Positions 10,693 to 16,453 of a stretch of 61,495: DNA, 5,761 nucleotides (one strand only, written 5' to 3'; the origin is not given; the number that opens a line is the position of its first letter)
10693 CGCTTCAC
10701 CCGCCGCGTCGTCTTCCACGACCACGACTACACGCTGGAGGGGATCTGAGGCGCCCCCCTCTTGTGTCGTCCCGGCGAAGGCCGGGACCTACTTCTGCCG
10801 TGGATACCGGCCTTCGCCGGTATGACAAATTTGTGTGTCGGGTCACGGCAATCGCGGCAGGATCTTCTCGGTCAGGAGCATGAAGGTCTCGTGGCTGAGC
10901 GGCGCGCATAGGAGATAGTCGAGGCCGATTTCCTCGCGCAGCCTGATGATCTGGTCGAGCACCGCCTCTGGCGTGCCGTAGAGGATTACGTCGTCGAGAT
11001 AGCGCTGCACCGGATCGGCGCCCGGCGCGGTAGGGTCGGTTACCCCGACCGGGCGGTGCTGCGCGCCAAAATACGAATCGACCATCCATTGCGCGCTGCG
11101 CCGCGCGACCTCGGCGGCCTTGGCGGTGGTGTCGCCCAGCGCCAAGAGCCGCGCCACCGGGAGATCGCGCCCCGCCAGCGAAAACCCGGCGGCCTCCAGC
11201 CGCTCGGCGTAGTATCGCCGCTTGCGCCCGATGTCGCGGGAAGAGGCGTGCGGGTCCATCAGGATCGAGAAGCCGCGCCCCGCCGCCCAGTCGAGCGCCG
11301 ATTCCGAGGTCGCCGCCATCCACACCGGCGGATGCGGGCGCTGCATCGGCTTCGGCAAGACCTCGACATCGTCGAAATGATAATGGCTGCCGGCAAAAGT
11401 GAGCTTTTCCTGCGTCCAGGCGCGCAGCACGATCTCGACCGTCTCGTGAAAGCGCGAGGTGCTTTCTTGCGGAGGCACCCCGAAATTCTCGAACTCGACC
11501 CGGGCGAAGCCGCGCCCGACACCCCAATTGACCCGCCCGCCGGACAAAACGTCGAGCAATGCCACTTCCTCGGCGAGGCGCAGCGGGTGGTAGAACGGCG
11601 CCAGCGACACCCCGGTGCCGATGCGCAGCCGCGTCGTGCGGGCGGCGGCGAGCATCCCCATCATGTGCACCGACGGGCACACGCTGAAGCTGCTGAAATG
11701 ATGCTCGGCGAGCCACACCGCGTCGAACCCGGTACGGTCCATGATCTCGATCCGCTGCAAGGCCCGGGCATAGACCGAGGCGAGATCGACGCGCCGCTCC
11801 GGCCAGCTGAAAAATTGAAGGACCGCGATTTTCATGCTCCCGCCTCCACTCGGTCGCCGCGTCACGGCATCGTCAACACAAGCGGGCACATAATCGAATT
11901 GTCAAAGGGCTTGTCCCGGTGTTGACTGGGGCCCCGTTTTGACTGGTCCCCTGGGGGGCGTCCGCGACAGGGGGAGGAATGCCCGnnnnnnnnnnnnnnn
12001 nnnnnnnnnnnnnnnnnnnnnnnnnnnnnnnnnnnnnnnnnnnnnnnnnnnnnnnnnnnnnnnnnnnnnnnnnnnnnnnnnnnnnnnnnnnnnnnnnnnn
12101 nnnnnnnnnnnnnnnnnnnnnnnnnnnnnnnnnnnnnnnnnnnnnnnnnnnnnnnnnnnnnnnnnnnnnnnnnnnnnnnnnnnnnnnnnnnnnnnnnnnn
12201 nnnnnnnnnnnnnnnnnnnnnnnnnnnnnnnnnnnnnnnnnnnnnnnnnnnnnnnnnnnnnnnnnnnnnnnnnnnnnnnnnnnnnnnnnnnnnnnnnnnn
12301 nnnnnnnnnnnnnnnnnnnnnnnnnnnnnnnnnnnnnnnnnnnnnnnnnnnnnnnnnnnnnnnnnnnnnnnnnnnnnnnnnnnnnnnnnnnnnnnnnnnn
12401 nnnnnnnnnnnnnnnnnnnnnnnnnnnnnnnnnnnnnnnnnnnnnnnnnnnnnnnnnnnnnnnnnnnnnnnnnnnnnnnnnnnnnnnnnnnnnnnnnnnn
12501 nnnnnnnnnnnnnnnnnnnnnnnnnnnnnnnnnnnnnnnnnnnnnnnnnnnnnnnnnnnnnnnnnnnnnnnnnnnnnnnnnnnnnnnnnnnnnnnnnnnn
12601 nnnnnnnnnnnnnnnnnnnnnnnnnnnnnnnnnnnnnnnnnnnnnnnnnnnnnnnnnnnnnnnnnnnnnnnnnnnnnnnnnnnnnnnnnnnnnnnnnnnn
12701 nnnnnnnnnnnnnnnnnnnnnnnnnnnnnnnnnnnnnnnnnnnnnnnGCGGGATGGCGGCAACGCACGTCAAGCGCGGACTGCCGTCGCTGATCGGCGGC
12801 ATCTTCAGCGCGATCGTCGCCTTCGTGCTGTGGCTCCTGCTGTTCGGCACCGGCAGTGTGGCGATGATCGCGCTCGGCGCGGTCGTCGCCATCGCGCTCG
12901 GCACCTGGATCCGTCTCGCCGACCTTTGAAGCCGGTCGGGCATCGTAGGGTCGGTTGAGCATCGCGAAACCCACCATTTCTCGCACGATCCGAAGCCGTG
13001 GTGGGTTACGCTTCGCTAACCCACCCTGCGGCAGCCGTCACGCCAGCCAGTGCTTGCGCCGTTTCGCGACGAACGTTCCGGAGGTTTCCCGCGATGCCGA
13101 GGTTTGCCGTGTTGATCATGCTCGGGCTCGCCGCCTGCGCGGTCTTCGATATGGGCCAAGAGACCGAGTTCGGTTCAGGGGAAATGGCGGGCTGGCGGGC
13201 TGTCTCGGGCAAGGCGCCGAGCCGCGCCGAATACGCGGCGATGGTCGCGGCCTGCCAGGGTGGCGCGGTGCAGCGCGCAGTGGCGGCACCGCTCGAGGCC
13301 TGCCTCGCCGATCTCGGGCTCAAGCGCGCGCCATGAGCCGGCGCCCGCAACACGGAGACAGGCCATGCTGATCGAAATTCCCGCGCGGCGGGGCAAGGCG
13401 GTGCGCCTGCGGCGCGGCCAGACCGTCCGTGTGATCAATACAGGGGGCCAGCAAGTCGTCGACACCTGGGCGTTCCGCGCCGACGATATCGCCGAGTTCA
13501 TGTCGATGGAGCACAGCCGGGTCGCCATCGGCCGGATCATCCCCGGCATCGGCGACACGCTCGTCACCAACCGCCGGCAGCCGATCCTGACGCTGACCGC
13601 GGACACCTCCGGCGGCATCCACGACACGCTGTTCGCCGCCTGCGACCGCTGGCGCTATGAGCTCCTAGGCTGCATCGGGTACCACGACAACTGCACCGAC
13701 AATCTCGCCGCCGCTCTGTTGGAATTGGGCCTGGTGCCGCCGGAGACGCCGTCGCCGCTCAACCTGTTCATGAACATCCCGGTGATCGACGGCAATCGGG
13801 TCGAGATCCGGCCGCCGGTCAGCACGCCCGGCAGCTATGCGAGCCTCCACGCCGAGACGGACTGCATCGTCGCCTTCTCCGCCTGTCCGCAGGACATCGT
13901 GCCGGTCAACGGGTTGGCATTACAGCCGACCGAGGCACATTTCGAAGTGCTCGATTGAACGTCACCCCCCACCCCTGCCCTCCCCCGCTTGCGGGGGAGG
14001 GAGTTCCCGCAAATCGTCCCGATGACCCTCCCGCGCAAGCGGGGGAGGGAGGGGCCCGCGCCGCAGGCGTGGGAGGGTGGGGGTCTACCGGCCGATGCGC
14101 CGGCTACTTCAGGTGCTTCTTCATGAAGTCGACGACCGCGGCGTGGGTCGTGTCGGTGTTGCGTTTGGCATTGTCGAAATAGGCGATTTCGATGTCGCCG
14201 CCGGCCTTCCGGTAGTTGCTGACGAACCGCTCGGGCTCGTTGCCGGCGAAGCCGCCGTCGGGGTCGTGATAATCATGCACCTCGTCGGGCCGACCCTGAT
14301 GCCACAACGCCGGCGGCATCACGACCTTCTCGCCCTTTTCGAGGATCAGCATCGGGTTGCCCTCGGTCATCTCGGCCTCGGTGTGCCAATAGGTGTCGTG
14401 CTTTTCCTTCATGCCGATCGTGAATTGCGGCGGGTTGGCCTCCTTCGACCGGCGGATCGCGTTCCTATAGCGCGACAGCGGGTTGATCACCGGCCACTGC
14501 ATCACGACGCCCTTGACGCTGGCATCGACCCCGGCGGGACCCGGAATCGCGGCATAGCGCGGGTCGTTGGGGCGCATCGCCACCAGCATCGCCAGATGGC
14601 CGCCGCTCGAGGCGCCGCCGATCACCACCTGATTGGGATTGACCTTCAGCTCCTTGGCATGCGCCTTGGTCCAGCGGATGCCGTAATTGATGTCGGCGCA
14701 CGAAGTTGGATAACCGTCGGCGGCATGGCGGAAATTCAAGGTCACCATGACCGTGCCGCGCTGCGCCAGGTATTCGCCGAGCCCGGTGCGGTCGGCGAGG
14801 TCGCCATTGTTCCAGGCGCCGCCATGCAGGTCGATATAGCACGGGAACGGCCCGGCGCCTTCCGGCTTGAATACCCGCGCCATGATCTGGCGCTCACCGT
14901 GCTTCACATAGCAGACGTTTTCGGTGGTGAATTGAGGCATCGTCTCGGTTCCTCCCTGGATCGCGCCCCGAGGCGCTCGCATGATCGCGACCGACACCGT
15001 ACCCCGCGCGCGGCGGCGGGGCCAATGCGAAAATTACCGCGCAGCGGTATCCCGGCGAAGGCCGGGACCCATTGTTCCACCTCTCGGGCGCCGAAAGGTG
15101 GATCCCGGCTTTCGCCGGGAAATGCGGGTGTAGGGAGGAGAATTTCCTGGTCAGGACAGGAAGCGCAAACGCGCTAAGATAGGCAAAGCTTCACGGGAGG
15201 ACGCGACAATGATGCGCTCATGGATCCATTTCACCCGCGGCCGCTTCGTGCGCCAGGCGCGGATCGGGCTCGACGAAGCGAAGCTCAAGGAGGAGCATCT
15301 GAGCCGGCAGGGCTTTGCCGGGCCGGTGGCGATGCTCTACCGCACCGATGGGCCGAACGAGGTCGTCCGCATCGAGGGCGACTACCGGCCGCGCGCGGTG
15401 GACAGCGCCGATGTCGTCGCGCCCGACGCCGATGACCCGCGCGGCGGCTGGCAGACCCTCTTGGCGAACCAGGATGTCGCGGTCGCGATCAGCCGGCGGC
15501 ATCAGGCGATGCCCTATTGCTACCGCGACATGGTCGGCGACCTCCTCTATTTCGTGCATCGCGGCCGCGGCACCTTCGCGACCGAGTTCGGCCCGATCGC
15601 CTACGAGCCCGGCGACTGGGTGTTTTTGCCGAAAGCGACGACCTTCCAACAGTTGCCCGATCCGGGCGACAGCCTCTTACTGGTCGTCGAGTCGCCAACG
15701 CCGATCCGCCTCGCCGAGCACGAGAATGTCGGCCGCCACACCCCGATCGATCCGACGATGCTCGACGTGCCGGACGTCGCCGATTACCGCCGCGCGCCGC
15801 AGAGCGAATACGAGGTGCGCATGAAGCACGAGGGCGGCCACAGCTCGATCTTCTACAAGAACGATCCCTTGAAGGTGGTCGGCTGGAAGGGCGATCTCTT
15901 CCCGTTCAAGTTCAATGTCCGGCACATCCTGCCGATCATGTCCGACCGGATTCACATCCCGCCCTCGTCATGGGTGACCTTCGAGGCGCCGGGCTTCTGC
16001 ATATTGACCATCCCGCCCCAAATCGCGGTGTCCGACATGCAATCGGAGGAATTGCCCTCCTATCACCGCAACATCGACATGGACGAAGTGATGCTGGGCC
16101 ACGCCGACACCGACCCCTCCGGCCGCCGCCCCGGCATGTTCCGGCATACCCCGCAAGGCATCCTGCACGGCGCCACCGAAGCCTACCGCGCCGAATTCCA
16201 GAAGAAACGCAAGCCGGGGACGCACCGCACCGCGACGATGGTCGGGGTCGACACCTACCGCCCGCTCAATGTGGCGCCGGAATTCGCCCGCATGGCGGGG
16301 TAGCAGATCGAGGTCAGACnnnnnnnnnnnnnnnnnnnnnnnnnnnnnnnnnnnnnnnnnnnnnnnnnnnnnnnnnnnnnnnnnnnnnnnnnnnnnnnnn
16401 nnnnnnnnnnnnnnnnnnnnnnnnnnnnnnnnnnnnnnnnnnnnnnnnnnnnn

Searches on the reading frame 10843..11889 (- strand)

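Call 45: search_protein_families(library=pfam, proteins=[window:10843-11889:-], max_evalue=0.001)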
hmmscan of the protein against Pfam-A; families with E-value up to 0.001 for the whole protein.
window:10843-11889:- (348 aa): 1 family
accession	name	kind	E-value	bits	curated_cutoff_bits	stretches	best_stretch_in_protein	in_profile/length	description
PF00296.26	Bac_luciferase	-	2.4e-60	205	27.9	1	38-324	20-313/314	Luciferase-like monooxygenase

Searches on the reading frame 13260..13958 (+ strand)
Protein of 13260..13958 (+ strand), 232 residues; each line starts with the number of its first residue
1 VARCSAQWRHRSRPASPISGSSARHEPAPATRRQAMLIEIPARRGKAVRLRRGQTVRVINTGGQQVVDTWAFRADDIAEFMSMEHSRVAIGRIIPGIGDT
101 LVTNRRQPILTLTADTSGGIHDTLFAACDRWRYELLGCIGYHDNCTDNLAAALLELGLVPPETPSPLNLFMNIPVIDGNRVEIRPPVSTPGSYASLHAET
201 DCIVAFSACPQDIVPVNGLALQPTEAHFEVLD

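Call 45: search_protein_families(library=pfam, proteins=[window:13260-13958:+], max_evalue=0.001)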
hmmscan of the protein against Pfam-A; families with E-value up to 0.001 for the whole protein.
window:13260-13958:+ (232 aa): 1 family
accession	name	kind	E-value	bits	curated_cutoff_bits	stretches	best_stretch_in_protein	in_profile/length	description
PF09347.15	DUF1989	-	1.2e-46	158.9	27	1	39-203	2-168/168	Domain of unknown function (DUF1989)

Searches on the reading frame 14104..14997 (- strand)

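Call 46: search_protein_families(library=pfam, proteins=[window:14104-14997:-], max_evalue=0.001)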
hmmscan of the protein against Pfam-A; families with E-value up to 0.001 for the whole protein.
window:14104-14997:- (297 aa): 3 families
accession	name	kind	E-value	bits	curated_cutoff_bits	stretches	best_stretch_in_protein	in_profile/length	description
PF20434.5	BD-FAE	-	7.2e-23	81.7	26.8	1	46-199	8-170/215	BD-FAE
PF07859.19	Abhydrolase_3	-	2.8e-14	53.8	25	1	55-231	2-169/210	alpha/beta hydrolase fold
PF00135.34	COesterase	-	8.4e-06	25.4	27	1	43-144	91-205/515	Carboxylesterase family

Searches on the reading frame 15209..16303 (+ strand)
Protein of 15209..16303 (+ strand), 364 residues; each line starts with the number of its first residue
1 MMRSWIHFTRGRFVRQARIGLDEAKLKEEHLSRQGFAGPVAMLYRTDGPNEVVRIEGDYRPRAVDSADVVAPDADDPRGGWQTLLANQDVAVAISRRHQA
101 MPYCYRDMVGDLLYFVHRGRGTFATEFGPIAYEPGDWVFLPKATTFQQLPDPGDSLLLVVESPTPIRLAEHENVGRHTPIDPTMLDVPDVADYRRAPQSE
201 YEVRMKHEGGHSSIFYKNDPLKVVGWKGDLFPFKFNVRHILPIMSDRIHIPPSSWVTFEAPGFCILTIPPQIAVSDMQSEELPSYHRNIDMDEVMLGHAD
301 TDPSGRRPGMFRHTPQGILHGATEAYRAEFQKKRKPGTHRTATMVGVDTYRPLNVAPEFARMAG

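Call 46: search_protein_families(library=pfam, proteins=[window:15209-16303:+], max_evalue=0.001)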
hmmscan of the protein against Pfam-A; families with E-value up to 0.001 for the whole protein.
window:15209-16303:+ (364 aa): 1 family
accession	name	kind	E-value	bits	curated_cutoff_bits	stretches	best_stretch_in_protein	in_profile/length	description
PF20510.4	HgmA_N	-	1.4e-09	38.1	20.2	1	89-236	124-272/273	Homogentisate 1,2-dioxygenase N-terminal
